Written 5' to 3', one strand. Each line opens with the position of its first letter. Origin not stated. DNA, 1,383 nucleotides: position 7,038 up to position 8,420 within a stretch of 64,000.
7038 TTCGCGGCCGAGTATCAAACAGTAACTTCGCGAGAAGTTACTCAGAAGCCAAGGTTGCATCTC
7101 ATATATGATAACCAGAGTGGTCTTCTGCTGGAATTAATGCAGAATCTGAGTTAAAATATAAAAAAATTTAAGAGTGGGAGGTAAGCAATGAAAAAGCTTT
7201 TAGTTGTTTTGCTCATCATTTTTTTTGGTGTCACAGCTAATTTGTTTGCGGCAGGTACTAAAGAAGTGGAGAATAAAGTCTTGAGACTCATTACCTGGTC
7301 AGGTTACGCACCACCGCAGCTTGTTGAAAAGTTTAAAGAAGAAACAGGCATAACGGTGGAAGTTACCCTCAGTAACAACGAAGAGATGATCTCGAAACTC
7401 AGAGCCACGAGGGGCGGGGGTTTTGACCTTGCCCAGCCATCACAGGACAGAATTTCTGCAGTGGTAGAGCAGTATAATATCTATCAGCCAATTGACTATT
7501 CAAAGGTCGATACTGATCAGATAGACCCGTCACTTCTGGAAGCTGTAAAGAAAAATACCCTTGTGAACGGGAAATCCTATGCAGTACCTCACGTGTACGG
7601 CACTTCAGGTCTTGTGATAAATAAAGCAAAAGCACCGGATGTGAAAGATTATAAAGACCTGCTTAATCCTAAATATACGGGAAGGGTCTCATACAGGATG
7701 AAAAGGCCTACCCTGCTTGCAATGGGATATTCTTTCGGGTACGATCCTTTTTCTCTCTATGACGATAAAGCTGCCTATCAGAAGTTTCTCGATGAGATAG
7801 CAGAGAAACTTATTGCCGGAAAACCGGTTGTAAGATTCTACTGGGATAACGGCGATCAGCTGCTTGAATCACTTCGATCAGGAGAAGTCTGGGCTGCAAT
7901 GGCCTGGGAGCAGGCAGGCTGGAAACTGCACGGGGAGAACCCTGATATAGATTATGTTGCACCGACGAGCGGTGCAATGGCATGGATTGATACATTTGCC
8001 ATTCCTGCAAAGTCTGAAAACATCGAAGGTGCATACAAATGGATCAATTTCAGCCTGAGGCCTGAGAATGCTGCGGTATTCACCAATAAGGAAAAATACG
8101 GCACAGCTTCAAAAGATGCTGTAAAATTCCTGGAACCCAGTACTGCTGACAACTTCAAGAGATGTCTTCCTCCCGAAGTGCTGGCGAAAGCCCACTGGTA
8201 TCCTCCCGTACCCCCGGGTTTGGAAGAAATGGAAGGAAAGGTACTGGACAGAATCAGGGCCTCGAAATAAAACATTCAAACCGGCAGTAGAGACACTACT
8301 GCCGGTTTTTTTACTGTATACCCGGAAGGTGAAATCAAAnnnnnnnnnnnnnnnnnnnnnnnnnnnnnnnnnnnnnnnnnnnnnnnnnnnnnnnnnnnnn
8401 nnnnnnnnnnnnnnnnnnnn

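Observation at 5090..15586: Putative 2-aminoethylphosphonate uptake and degradation locus interleaved with glpK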

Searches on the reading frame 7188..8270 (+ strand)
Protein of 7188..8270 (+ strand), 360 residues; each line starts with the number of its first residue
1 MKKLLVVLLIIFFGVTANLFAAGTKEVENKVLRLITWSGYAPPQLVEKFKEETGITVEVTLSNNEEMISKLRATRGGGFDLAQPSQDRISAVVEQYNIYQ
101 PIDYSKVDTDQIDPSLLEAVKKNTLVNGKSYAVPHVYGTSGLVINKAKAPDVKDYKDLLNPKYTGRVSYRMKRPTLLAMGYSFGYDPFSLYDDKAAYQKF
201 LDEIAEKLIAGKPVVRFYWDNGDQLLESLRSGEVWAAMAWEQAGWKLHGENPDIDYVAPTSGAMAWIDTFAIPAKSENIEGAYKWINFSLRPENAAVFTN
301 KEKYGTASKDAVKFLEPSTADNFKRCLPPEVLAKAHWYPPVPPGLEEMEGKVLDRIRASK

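Call 3: search_protein_families(library=ncbifam, proteins=[window:7188-8270:+], max_evalue=0.001)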
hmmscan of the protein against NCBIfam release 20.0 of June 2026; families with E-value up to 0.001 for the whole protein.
window:7188-8270:+ (360 aa): 6 families
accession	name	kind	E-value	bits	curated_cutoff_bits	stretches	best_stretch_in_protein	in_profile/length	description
NF007048.0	PRK09501.1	equivalog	1.6e-34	119.3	582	1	24-338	21-327/348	spermidine/putrescine ABC transporter substrate-binding protein PotD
NF007962.0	PRK10682.1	equivalog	1.6e-31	109.7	636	1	21-335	21-345/370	spermidine/putrescine ABC transporter substrate-binding protein PotF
NF041888.1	ABC_SBP_YdcS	equivalog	2.9e-17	62.5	725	2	196-293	215-308/379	putative ABC transporter substrate-binding protein YdcS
TIGR03261.1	phnS2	equivalog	5.3e-06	25.8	392.75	1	104-310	97-290/334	putative 2-aminoethylphosphonate ABC transporter substrate-binding protein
NF043073.1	MMSYN1_0195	equivalog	1.6e-05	23.3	1250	0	27-111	593-676/1021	spermidine/putrescine ABC transporter permease/substrate-binding protein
NF007011.0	PRK09474.1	equivalog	0.00083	18.3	291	0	45-151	49-150/396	maltose/maltodextrin ABC transporter substrate-binding protein MalE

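Call 4: search_protein_families(library=pfam, proteins=[window:7188-8270:+], max_evalue=0.001)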
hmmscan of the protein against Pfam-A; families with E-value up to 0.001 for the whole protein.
window:7188-8270:+ (360 aa): 4 families
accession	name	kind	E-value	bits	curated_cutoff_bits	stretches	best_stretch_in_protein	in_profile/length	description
PF13416.11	SBP_bac_8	-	1.1e-32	114.5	27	1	44-313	1-267/279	Bacterial extracellular solute-binding protein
PF01547.30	SBP_bac_1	-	4.3e-18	66.8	26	1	41-295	9-306/307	Bacterial extracellular solute-binding protein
PF13343.11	SBP_bac_6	-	6.5e-15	55.7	24.6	1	96-310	27-222/245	Bacterial extracellular solute-binding protein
PF13531.11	SBP_bac_11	-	3.1e-10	40.6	25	1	44-299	15-222/227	Bacterial extracellular solute-binding protein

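Call 9: find_homologous_proteins(query=window:7188-8270:+)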
Query window:7188-8270:+ (360 aa): 4693 proteins with E <= 0.001 among 8000 candidates; the best 120 are listed.
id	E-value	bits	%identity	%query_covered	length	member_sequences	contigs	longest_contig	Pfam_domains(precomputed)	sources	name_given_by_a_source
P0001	1.8e-233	792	97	100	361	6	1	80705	PF13531.12,PF13416.12,PF13343.12,PF01547.31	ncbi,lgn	-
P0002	5.6e-218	741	91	100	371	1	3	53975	PF13531.12,PF13416.12,PF13343.12,PF01547.31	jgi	jgi:spermidine/putrescine transport system substrate-binding protein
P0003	4.4e-205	699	84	100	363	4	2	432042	PF13531.12,PF13416.12,PF13343.12,PF01547.31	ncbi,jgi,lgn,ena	-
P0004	2.4e-204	696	88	95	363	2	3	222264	PF13531.12,PF13416.12,PF13343.12,PF01547.31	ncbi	-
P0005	3.9e-200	682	84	100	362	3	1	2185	PF13531.12,PF13416.12,PF13343.12,PF01547.31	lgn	-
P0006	1.9e-199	680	87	95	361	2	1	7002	PF13531.12,PF13416.12,PF13343.12,PF01547.31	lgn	-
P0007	7.2e-198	675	86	95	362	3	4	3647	PF13531.12,PF13416.12,PF13343.12,PF01547.31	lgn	-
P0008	1.3e-197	674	81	100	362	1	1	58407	PF13531.12,PF13416.12,PF13343.12,PF01547.31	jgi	-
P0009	1.7e-195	667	78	100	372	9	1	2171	PF13531.12,PF13416.12,PF13343.12,PF01547.31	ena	-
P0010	4.3e-194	663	78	100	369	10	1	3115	PF13531.12,PF13416.12,PF13343.12,PF01547.31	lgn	-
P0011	5.4e-194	662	80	100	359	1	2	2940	PF13531.12,PF13416.12,PF13343.12,PF01547.31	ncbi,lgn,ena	-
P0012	3.7e-193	660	80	100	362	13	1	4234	PF13531.12,PF13416.12,PF13343.12,PF01547.31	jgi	-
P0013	4.0e-193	659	80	100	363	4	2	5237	PF13531.12,PF13416.12,PF13343.12,PF01547.31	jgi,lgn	-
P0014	6.9e-193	659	84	92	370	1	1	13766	PF13531.12,PF13416.12,PF13343.12,PF01547.31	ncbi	-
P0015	7.0e-192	655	82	93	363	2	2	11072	PF13531.12,PF13416.12,PF13343.12,PF01547.31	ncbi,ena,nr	ncbi:MAG TPA: extracellular solute-binding protein [Sediminispirochaeta sp.]|nr:extracellular solute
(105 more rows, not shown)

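Call 10: find_related_loci(query=window:7188-8270:+, collection=genome_contigs, flank=10000)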
Query window:7188-8270:+ (360 aa) in genome_contigs; peptide patterns used: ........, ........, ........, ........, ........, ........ (x = any residue, [..] = any of these).
600 stretches matched a pattern (row limit reached: there are more); 545 encode a relative of the query (tblastn E <= 1e-3); the best 80 are kept; 80 distinct loci.
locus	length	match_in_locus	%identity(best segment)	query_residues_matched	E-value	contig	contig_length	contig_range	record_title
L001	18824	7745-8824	98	1-360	0e+0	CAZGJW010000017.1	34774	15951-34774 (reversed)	MAG TPA_asm: uncultured Spirochaetota bacterium isolate binchicken_co89_639 genome assembly, contig: NODE_1753_length_34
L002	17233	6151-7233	97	1-360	0e+0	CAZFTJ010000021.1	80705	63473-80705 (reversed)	MAG TPA_asm: uncultured Spirochaetota bacterium isolate binchicken_co178_263 genome assembly, contig: NODE_602_length_80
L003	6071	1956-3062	81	1-360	0e+0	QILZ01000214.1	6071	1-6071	MAG: Spirochaetales bacterium isolate SZUA-6 Ga0063293_10018710, whole genome shotgun sequence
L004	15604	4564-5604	86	20-360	0e+0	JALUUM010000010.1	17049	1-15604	MAG: Spirochaetales bacterium isolate 128-326_metabat1_scaf2bin.014 128-326_scaffold_1429_c1, whole genome shotgun seque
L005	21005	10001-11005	85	26-360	0e+0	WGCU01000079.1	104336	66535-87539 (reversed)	MAG: Spirochaetaceae bacterium isolate S145_15 k151_3120, whole genome shotgun sequence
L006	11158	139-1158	84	21-360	0e+0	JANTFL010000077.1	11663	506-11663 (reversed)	MAG: Sediminispirochaeta sp. isolate bin10011 c_000000005946, whole genome shotgun sequence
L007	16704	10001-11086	81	1-360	0e+0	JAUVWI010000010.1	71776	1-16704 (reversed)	MAG: Spirochaetales bacterium isolate CSMAG_1186 CSMAG_1186_k127_1225643_length_71776_cov_33.0240, whole genome shotgun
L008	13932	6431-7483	81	10-360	0e+0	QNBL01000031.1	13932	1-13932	MAG: Spirochaetes bacterium isolate B11_G9 B11_Guay9_scaffold_04081, whole genome shotgun sequence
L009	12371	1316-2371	82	1-354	0e+0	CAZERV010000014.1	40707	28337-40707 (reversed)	MAG TPA_asm: uncultured Spirochaetaceae bacterium isolate binchicken_co136_132 genome assembly, contig: NODE_450_length_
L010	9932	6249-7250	82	26-359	0e+0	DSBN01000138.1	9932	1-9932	MAG TPA_asm: Sediminispirochaeta sp. isolate SpSt-1173 Ga0129302_1003943, whole genome shotgun sequence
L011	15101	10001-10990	84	31-360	0e+0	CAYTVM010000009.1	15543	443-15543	MAG TPA_asm: uncultured Atribacterota bacterium isolate binchicken_co94_273 genome assembly, contig: NODE_5231_length_15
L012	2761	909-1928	80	17-360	0e+0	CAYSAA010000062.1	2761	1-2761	MAG TPA_asm: uncultured Atribacterota bacterium isolate SRP067234_co1_85 genome assembly, contig: k99_20404, whole genom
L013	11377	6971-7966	82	29-360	0e+0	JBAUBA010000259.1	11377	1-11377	MAG: Atribacterota bacterium isolate MFD12983_ilm_asm_bin5 k127_257833, whole genome shotgun sequence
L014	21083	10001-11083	75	1-360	0e+0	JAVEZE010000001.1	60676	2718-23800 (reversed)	MAG: Spirochaetia bacterium isolate BF4_58 NODE_1366_length_60676_cov_4.269517_Biofilm4, whole genome shotgun sequence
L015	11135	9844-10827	81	29-356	0e+0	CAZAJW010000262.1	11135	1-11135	MAG TPA_asm: uncultured Atribacterota bacterium isolate SRP067234_co1_54 genome assembly, contig: k99_242895, whole geno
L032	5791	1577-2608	76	20-360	0e+0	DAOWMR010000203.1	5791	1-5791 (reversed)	MAG TPA_asm: Spirochaetales bacterium isolate CSMAG_3007 CSMAG_3007_k141_1861826_length_5791_cov_23.0860, whole genome s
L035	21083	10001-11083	72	1-360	0e+0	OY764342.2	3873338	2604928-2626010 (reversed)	MAG: Spirochaetia bacterium isolate 9506cec9-e293-4340-b26d-6248213b6694 genome assembly, chromosome: 1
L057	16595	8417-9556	67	20-359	1e-169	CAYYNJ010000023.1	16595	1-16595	MAG TPA_asm: uncultured Spirochaetaceae bacterium isolate binchicken_co42_417 genome assembly, contig: NODE_4838_length_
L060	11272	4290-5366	64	1-360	2e-161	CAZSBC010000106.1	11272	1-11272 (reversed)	MAG TPA_asm: uncultured Spirochaetales bacterium isolate SRP167671_co1_158 genome assembly, contig: NODE_6833_length_112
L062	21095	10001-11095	59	1-360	6e-148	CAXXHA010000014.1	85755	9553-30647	MAG: Spirochaetia bacterium isolate 4b612f34-177e-4c5c-b08e-3e7ec00fbc00 genome assembly, contig: contig_14, whole genom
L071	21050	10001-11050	54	4-360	2e-129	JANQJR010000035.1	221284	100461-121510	MAG: Magnetovibrio sp. isolate PL25a_bin.122 k99_1846985, whole genome shotgun sequence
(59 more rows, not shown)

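Call 16: search_solved_structures(query=window:7188-8270:+, max_evalue=0.00001)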
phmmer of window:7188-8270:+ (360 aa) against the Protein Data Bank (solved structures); distinct sequences matched with E-value up to 0.00001: 24.
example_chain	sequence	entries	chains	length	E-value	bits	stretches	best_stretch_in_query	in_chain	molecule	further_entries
4gl0_A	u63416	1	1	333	3.4e-35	125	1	30-318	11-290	Lmo0810 protein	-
7xjm_A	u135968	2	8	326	7.2e-32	114.1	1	31-340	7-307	Putrescine-binding periplasmic protein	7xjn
8y5h_E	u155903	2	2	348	7.5e-31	110.7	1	26-339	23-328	Spermidine/putrescine-binding periplasmic protein | Putrescine-binding periplasmic protein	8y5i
1pot_A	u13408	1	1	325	4.6e-30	108.2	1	28-339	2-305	SPERMIDINE/PUTRESCINE-BINDING PROTEIN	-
1poy_1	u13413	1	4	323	8.8e-30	107.2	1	30-339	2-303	SPERMIDINE/PUTRESCINE-BINDING PROTEIN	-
7oyu_A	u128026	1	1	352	7.3e-29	104.2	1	28-357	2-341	Putrescine-binding periplasmic protein PotF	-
7oys_A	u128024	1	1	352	8.8e-29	103.9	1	28-357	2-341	Putrescine-binding periplasmic protein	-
7oyt_A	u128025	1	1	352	1.9e-28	102.9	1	28-357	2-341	Putrescine-binding periplasmic protein PotF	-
7oyx_A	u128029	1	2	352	1.9e-28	102.8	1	28-357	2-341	Putrescine-binding periplasmic protein PotF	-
7oyv_A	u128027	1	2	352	3.3e-28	102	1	28-357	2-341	Putrescine-binding periplasmic protein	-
7oyz_A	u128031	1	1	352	3.4e-28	102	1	28-357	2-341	Putrescine-binding periplasmic protein PotF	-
7oyw_A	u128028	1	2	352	4.3e-28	101.7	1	28-357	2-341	Putrescine-binding periplasmic protein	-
7oyy_A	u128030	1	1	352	8.3e-28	100.7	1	28-357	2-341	Putrescine-binding periplasmic protein PotF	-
1a99_A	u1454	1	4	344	1.5e-27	99.9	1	28-357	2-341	PUTRESCINE-BINDING PROTEIN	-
6ye0_B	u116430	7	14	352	1.6e-27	99.8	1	28-357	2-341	Putrescine-binding periplasmic protein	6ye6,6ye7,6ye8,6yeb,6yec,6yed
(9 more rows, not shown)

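Call 32: search_protein_families(library=pfam, proteins=[L032:572-1354:-, L071:8629-9492:-, L035:15526-16497:+, L057:5929-7278:-, L007:7663-8913:+, L035:6286-7836:-, L011:8778-9728:+, L057:12517-13347:+, L062:12936-13502:+, L060:6765-8108:+], max_evalue=0.00001)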
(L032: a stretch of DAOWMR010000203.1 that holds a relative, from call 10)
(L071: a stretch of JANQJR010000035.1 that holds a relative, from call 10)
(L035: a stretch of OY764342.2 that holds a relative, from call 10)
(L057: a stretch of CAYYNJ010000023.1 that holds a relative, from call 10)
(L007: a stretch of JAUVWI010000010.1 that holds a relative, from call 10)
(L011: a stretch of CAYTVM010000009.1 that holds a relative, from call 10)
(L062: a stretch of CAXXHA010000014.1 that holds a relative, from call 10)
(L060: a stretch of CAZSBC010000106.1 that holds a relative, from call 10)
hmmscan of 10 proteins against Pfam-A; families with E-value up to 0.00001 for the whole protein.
L032:572-1354:- (260 aa): 1 family
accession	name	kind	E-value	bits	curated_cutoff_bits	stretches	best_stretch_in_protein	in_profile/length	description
PF03009.23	GDPD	-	6.6e-38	131.6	23.6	1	18-249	1-244/244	Glycerophosphoryl diester phosphodiesterase family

L071:8629-9492:- (287 aa): 2 families
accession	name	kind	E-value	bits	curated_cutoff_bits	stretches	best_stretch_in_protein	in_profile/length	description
PF00117.34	GATase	-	3.5e-15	56.6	22.8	1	88-210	57-176/190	Glutamine amidotransferase class-I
PF07722.19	Peptidase_C26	-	2.7e-11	44.1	20.5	1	84-206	86-219/219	Peptidase C26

L035:15526-16497:+ (323 aa): 2 families
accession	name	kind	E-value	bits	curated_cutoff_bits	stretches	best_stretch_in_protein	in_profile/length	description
PF00288.32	GHMP_kinases_N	-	3.8e-11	43.5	22.3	1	79-154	12-87/87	GHMP kinases N terminal domain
PF08544.19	GHMP_kinases_C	-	1e-09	39.1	21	1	221-300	1-82/85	GHMP kinases C terminal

L057:5929-7278:- (449 aa): 1 family
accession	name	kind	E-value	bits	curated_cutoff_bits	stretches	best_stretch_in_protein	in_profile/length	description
PF00120.29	Gln-synt_C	-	2.7e-95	319.8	24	1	114-445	2-344/344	Glutamine synthetase, catalytic domain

L007:7663-8913:+ (416 aa): 1 family
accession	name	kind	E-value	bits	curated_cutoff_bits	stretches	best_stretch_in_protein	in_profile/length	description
PF01368.27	DHH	-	4.5e-08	33.8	28.1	1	35-153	1-102/125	DHH family, N-terminal domain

L035:6286-7836:- (516 aa): 4 families
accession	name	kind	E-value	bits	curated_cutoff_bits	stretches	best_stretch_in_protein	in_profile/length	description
PF01266.30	DAO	-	1.3e-74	252.3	27.9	1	44-394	1-353/353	FAD dependent oxidoreductase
PF04324.20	Fer2_BFD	-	3.1e-14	53.5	26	1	438-492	1-50/50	BFD-like [2Fe-2S] binding domain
PF13738.12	Pyr_redox_3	-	2.3e-06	27.5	30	0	208-246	99-137/305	Pyridine nucleotide-disulphide oxidoreductase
PF07992.20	Pyr_redox_2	-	3.9e-06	27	26.1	0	43-114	1-58/291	Pyridine nucleotide-disulphide oxidoreductase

L011:8778-9728:+ (316 aa): 2 families
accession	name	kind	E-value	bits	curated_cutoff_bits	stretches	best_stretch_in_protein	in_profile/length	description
PF01633.27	Choline_kinase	-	8.2e-38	130.9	29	1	31-299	1-297/300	Choline/ethanolamine kinase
PF01636.29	APH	-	1.2e-11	45.3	23.2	1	31-234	2-211/239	Phosphotransferase enzyme family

L057:12517-13347:+ (276 aa): 2 families
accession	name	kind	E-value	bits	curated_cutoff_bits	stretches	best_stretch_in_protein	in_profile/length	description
PF00149.33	Metallophos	-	3.8e-18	67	21.5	1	9-201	2-190/191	Calcineurin-like phosphoesterase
PF12850.12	Metallophos_2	-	4.4e-06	27.2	27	0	10-203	3-120/154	Calcineurin-like phosphoesterase superfamily domain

L062:12936-13502:+ (188 aa): 1 family
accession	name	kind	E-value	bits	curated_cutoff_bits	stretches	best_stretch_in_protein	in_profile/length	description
PF04309.18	G3P_antiterm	-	1.1e-60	204.4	27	1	14-186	1-173/173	Glycerol-3-phosphate responsive antiterminator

L060:6765-8108:+ (447 aa): 8 families
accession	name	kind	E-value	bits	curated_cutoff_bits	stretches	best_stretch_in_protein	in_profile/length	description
PF12831.13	FAD_oxidored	-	4.6e-92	309.9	27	1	18-439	1-416/416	FAD dependent oxidoreductase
PF00890.30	FAD_binding_2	-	2.9e-13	50.2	20.4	1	18-59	1-42/414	FAD binding domain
PF01946.23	Thi4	-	8.8e-08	32.1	26.2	1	13-149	14-143/235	Thi4 family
PF01494.25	FAD_binding_3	-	1.6e-07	31.3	22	1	16-50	1-35/349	FAD binding domain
PF07992.20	Pyr_redox_2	-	2.6e-07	30.8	26.1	1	18-162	2-108/291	Pyridine nucleotide-disulphide oxidoreductase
PF01134.28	GIDA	-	3.6e-06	26.7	22.1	0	18-69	1-41/391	Glucose inhibited division protein A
PF13450.12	NAD_binding_8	-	7.2e-06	26.6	21.9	0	21-60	1-40/68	NAD(P)-binding Rossmann-like domain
PF01266.30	DAO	-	9.4e-06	25.8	27.9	0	18-52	1-35/353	FAD dependent oxidoreductase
